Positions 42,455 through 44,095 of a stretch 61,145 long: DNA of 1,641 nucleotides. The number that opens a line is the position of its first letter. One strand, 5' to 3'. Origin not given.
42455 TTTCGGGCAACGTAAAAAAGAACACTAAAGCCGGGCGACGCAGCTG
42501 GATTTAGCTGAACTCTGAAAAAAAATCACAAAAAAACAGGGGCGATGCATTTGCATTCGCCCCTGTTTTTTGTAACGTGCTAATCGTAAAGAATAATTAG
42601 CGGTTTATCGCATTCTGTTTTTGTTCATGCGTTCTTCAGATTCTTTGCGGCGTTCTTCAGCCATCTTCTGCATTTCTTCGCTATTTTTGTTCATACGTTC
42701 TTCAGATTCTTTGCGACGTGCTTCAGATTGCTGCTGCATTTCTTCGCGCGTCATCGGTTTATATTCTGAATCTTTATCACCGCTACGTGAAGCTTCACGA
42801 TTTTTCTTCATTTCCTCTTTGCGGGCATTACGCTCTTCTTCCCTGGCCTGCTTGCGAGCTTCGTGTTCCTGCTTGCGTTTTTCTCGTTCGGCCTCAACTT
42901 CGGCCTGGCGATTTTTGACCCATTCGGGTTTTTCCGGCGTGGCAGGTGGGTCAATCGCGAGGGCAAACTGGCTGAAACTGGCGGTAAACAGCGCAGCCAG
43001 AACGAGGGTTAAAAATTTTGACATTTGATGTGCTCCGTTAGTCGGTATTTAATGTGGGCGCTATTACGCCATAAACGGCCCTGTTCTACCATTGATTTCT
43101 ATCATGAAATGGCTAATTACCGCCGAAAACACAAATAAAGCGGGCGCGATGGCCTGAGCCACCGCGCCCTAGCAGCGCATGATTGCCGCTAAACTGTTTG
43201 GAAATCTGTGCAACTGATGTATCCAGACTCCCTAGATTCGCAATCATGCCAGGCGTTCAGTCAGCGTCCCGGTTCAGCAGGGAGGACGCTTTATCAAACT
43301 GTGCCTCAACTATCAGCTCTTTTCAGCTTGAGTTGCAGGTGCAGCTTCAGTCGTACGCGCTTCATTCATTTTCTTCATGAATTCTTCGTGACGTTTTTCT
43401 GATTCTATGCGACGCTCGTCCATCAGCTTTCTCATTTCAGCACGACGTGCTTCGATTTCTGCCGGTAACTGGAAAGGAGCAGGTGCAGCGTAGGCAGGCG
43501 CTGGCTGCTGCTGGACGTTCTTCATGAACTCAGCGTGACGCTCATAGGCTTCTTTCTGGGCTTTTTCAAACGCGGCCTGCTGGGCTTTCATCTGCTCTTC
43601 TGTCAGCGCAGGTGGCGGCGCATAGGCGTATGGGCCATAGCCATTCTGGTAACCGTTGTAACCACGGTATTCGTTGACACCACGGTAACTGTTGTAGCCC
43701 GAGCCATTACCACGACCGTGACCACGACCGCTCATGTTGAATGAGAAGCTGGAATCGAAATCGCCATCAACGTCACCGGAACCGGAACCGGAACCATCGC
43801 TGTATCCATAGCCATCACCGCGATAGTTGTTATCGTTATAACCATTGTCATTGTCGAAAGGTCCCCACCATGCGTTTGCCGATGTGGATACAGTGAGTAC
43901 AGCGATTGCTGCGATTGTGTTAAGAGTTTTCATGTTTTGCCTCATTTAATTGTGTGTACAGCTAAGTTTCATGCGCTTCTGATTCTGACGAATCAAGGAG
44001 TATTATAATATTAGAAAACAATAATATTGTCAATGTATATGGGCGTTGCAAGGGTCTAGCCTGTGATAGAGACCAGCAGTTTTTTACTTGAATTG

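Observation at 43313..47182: Four paralogous secreted Gly/Tyr-rich proteins with sulfur-globule-protein-like architecture in one 3.9 kb stretch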

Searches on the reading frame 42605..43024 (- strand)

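Call 4: search_protein_families(library=pfam, proteins=[window:42605-43024:-], max_evalue=1)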
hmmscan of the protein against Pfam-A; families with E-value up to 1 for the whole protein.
window:42605-43024:- (139 aa): 3 families
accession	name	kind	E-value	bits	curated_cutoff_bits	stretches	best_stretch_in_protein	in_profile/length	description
PF22251.1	PFF1_TM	-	0.023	14.7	32.3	1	5-127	101-223/300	Vacuolar membrane protease, transmembrane domain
PF15912.10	VIR_N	-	0.19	11.5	27.7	1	26-120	135-242/258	Virilizer, N-terminal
PF03666.18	NPR3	-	0.63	9.2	27.5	1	34-118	43-122/456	Nitrogen Permease regulator of amino acid transport activity 3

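Call 5: search_protein_families(library=ncbifam, proteins=[window:42605-43024:-], max_evalue=1)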
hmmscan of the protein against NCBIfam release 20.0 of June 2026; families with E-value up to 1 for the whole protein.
window:42605-43024:- (139 aa): 10 families
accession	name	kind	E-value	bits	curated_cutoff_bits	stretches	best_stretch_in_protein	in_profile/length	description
NF033636.1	acid_shock_Asr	equivalog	2.7e-05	24.9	50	1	1-119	1-115/119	acid resistance repetitive basic protein Asr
NF033645.1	pilus_FilE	exception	0.056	12.4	100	1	32-131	35-136/414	putative pilus assembly protein FilE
NF053801.1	OM_Bd0486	exception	0.075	12.2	370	1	4-127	3-121/356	Bd0486 family outer membrane beta-barrel protein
TIGR02794.1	tolA_full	equivalog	0.1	11.8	59.45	1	27-131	65-189/362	cell envelope integrity protein TolA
NF008074.0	PRK10811.1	equivalog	0.13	10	908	1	31-135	584-687/1068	ribonuclease E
NF040553.1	SGO_0316_fam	subfamily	0.14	9.8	1400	1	30-133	43-150/1486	SGO_0316/SGO_0317 family LPXTG-anchored serine peptidase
NF006360.0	PRK08581.1-2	equivalog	0.2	10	605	1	40-125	41-125/709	amidase domain-containing protein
NF033930.1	pneumo_PspA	exception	0.29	9.8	850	1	8-133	16-142/659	pneumococcal surface protein A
NF000950.0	PRK00095.1-3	equivalog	0.67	8.3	756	1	36-135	347-444/641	DNA mismatch repair endonuclease MutL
TIGR00585.2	mutl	equivalog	0.87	8.4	180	1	39-131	335-431/555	DNA mismatch repair endonuclease MutL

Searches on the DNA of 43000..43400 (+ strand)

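Call 80: search_rna_families(source=window, start=43000, end=43400, threshold=evalue, max_evalue=10)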
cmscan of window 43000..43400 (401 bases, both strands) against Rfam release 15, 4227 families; matches with E-value up to 10: 3.
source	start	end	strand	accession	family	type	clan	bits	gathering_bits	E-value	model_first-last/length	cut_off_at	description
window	43005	43071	+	RF01101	TLS-PK6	Cis-reg;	-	12.5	44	10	1-40/40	no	Pseudoknot of tRNA-like structure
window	43256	43298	-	RF01307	sR55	Gene; snRNA; snoRNA; CD-box;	-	12.3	35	3.5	1-65/65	no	Small nucleolar RNA sR55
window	43142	43169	-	RF02225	sX6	Gene; sRNA;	-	11.2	40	0.99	294-321/342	no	Proteobacterial sRNA sX6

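Call 92: build_rna_model(alignment_id=A9, structure=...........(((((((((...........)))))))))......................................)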
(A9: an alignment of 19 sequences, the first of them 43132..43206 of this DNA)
Model R2 built from alignment A9 (19 sequences, 78 columns); structure: as given.
model positions 75; base pairs 9; branch points 0; effective number of sequences 3.55; information 0.753 bits per position. Calibrated on 0.2 Mb of random sequence (short: E-values are rough).
structure used (alignment columns):
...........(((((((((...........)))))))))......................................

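Call 93: search_with_rna_model(model_id=R2, sources=[window, L001, L002, L003, L004, L005, L006, L007, L008, L009, L010, L011, L012, L013, L014, L015, L016, L017, L018, L019, L020, L021, L022, L023, L024, L025, L026, L027, L028, L029, L030, L031, L032, L033, L034, L035, L036, L037, L038, L039, L040, L041, L042, L043, L044, L045, L046, L047, L048, L049, L050, L051, L052, L053, L054, L055, L056, L057, L058, L059, L060, L061, L062, L063, L064, L065, L066, L067, L068, L069, L070, L071, L072, L073, L074, L075, L076, L077, L078, L079, L080], max_evalue=1)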
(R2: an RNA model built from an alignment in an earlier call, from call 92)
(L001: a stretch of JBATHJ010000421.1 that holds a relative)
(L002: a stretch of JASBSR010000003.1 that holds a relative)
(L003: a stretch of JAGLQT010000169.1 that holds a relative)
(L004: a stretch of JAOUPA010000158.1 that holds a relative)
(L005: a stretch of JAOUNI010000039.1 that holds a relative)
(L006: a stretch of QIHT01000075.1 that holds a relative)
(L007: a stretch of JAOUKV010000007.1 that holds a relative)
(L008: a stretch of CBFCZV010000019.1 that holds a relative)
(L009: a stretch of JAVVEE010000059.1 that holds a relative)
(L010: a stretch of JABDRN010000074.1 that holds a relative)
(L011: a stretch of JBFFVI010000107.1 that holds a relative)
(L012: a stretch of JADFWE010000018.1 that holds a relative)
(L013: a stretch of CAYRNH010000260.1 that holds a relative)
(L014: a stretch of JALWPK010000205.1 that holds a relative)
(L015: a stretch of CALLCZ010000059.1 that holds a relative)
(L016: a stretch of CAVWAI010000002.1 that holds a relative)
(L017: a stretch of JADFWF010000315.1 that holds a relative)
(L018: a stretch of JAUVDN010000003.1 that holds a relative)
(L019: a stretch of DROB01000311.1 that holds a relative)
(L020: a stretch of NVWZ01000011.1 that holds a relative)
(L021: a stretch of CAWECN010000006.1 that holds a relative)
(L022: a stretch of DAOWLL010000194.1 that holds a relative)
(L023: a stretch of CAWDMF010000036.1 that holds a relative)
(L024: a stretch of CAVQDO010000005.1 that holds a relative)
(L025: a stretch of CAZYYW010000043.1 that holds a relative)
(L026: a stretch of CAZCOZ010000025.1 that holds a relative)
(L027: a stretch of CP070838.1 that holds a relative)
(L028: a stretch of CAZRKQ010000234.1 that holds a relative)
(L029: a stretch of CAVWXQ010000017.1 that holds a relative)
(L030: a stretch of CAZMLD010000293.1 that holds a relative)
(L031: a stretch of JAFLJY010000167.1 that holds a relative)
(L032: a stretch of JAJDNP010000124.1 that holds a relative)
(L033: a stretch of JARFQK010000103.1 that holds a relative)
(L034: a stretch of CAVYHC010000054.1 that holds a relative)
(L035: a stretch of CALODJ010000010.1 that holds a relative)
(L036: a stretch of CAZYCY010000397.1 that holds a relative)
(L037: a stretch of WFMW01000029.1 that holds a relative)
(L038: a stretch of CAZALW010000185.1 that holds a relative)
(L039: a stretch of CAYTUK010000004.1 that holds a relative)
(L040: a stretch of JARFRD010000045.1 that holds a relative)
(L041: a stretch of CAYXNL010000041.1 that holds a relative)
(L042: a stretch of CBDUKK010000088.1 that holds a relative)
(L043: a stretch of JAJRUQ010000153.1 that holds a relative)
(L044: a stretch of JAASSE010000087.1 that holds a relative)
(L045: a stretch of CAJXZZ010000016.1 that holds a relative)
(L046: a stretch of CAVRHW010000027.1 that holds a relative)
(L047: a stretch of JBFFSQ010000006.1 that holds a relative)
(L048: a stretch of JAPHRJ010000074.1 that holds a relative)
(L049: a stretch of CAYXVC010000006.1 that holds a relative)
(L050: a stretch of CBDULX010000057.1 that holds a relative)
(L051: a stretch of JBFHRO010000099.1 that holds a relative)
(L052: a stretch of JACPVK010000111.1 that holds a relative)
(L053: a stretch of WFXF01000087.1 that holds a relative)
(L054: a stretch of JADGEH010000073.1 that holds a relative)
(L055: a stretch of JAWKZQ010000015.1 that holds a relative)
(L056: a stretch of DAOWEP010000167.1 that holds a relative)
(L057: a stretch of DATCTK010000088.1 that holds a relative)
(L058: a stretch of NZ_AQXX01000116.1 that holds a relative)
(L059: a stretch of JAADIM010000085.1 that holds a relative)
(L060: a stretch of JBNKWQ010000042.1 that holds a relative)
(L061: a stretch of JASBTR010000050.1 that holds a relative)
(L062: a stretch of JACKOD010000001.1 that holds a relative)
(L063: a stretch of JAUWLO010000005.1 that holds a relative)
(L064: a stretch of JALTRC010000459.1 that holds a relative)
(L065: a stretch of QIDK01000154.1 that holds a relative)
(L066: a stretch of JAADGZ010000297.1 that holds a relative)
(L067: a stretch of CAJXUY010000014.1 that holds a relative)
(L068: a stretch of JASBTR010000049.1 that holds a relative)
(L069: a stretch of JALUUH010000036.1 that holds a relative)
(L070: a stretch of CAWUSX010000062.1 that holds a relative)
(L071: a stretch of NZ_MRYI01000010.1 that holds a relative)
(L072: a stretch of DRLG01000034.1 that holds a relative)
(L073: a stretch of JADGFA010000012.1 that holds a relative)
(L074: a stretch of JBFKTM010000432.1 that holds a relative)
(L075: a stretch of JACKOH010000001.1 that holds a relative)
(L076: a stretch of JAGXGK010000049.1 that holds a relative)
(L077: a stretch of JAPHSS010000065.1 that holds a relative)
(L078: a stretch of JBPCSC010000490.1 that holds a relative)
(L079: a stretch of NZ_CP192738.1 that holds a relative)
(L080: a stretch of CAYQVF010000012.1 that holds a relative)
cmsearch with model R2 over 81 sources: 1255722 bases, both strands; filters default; matches with E-value up to 1: 26.
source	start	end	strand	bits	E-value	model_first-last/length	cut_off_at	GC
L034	19968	20042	-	93.6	3.1e-26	1-75/75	no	0.52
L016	17097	17171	-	93.5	3.4e-26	1-75/75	no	0.51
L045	16876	16950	-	91.8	1.2e-25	1-75/75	no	0.47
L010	17344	17418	-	90.6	3e-25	1-75/75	no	0.55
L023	18619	18693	-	90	4.6e-25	1-75/75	no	0.52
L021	17255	17329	-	87.9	2.3e-24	1-75/75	no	0.53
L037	16317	16391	-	86.1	9.1e-24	1-75/75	no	0.53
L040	17277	17351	-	85.8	1.1e-23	1-75/75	no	0.53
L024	16081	16154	-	85.1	1.9e-23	1-75/75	no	0.51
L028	15771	15845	-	84.8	2.3e-23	1-75/75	no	0.55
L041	12454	12528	-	84.3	3.4e-23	1-75/75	no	0.52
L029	19634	19707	-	82.4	1.4e-22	1-75/75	no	0.49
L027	17464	17538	-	81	4e-22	1-75/75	no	0.63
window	43132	43206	+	80.6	5.2e-22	1-75/75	no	0.57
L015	10838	10912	-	77.4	5.9e-21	1-75/75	no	0.57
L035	17025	17099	-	76.9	8.5e-21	1-75/75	no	0.61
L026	15067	15141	-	76.6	1.1e-20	1-75/75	no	0.47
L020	16652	16727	-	75.8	1.9e-20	1-75/75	no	0.47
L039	14624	14709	-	66.7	1.7e-17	1-75/75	no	0.45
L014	15869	15941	-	60.2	2.2e-15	1-75/75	no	0.58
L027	17501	17528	+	21.3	0.01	11-38/75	no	0.82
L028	15808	15835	+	18.9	0.057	11-38/75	no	0.75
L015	10875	10902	+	18.5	0.078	11-38/75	no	0.79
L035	17062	17089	+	18.4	0.084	11-38/75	no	0.86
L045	1330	1355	-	16.1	0.48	12-37/75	no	0.5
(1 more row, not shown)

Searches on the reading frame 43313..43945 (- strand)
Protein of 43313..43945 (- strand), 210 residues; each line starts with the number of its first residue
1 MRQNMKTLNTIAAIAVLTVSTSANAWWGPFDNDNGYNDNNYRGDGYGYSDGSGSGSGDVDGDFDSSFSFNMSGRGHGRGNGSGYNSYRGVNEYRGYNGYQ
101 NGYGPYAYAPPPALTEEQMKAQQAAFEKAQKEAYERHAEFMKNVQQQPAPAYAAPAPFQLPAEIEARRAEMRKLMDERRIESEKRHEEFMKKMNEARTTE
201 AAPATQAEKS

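Call 4: search_protein_families(library=pfam, proteins=[window:43313-43945:-], max_evalue=1)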
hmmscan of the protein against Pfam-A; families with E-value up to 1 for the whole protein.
window:43313-43945:- (210 aa): 5 families
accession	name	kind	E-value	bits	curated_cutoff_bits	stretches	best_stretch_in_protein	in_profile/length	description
PF17228.7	SGP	-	9.9e-07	30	26.7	1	26-119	1-82/93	Sulphur globule protein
PF22807.2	TrAA12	-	0.0047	15.7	30.9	1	31-83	383-433/463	TrAA12-like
PF03210.18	Paramyx_P_V_C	-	0.0064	16.9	25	1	137-201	80-145/154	Paramyxovirus P/V phosphoprotein C-terminal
PF14362.11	DUF4407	-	0.37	10.5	31.3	1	93-186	168-233/297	Domain of unknown function (DUF4407)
PF17253.7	DUF5320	-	0.63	11.7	27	0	71-133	15-91/99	Family of unknown function (DUF5320)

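Call 5: search_protein_families(library=ncbifam, proteins=[window:43313-43945:-], max_evalue=1)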
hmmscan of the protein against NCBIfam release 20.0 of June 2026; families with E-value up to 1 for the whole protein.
window:43313-43945:- (210 aa): 1 family
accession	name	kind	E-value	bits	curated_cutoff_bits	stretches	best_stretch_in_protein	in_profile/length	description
NF033885.1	conj_TraP_IncI1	equivalog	0.68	9.6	135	0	109-196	33-116/217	conjugal transfer protein TraP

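Call 66: predict_structure(alignment_id=A5)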
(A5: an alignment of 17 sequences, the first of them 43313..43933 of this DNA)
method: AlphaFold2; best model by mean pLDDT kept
length: 206 residues; sequences in the alignment: 17
mean_pLDDT: 52.0   pTM: 0.21
mean pLDDT of the five models: 52.0, 49.8, 47.6, 46.4, 42.9
residues with pLDDT >= 90: 1; 70-90: 45; 50-70: 30; < 50: 130
segments of 3 or more residues with pLDDT < 50: 1-109, 143-153, 197-206
pLDDT, mean of each block of 10 residues (from residue 1): 47 43 41 39 39 38 40 39 37 34 44 64 74 67 45 55 78 84 82 55 41
secondary structure, 60 per line:
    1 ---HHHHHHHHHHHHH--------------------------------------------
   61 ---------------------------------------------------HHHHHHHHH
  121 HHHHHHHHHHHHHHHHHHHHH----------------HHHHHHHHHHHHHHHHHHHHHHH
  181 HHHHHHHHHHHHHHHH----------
elements in order: H4-16 H112-141 H158-196
